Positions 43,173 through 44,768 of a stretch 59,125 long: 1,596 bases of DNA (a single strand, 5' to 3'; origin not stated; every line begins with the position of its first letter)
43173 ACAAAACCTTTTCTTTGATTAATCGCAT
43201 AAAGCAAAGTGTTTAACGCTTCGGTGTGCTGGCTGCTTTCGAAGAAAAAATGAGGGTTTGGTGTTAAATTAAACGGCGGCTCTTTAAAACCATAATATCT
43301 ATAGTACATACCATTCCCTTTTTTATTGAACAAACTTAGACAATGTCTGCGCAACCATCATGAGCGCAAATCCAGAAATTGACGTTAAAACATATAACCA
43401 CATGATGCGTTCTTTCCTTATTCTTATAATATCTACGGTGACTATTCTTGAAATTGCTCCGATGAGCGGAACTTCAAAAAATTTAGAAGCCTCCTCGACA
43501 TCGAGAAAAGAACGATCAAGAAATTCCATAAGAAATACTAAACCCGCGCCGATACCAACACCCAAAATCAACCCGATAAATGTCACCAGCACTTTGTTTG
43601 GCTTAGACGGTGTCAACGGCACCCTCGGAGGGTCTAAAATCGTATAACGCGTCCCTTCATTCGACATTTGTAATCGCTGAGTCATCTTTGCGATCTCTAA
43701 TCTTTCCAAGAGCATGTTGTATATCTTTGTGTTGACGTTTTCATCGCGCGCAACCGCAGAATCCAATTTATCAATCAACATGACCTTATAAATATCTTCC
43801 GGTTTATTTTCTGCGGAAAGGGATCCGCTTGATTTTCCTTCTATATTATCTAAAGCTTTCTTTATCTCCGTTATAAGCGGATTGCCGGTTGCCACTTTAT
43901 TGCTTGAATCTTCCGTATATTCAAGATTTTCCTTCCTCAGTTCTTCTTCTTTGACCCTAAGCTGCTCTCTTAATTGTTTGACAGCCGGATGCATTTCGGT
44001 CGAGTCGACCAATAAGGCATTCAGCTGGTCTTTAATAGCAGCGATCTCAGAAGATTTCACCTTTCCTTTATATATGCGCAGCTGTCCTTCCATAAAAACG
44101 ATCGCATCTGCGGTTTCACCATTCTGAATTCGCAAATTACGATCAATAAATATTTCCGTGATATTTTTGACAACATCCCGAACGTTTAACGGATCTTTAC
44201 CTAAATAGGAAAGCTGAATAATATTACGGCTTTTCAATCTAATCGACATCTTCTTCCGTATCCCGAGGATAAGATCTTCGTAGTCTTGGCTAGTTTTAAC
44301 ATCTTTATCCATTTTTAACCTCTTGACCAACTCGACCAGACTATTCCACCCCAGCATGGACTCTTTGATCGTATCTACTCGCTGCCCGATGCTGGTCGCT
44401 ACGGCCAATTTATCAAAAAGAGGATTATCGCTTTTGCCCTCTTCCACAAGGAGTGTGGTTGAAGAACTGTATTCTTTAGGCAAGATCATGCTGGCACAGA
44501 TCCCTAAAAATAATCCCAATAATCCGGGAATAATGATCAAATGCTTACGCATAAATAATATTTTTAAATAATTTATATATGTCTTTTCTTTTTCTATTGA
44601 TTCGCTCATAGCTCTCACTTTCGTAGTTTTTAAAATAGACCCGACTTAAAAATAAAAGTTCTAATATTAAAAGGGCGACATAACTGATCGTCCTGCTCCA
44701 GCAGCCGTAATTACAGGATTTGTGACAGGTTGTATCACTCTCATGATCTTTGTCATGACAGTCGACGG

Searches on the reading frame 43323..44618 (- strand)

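Call 42: search_protein_families(library=pfam, proteins=[window:43323-44618:-], max_evalue=0.000001)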
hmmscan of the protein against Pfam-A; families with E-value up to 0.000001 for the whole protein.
window:43323-44618:- (431 aa): 1 family
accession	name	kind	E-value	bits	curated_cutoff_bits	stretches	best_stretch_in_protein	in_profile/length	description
PF13807.11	GNVR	-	3.4e-10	40.2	27.7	1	290-363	10-79/82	G-rich domain on putative tyrosine kinase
